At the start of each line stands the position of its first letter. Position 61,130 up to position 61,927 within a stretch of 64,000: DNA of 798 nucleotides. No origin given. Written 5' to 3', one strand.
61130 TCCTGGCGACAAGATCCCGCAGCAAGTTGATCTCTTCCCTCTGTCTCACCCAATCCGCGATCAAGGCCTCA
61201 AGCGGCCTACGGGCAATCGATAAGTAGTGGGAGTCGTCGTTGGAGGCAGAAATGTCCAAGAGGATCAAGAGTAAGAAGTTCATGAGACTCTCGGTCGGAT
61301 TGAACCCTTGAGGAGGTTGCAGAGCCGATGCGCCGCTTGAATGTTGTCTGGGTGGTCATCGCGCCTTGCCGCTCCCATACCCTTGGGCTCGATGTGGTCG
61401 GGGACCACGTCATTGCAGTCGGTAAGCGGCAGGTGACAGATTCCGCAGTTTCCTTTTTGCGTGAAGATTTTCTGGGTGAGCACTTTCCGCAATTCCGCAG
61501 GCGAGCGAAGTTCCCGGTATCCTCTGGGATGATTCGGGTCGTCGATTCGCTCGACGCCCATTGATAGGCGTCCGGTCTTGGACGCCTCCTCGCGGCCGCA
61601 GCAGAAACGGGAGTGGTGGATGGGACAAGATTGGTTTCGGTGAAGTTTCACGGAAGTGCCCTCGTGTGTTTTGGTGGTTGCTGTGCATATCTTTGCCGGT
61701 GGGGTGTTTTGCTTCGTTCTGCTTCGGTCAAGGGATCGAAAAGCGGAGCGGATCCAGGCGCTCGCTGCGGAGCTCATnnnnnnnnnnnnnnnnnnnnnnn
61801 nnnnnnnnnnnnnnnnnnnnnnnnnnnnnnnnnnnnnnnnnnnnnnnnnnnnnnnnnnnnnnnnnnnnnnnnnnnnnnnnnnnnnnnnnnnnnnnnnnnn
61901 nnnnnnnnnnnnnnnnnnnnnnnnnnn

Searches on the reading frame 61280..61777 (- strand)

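Call 17: search_protein_families(library=pfam, proteins=[window:61280-61777:-], max_evalue=0.01)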
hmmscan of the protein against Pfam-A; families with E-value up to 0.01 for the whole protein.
window:61280-61777:- (165 aa): 1 family
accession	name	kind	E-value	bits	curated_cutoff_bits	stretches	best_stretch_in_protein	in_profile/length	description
PF01844.29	HNH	-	0.0013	19.3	21.4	1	111-158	1-45/47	HNH endonuclease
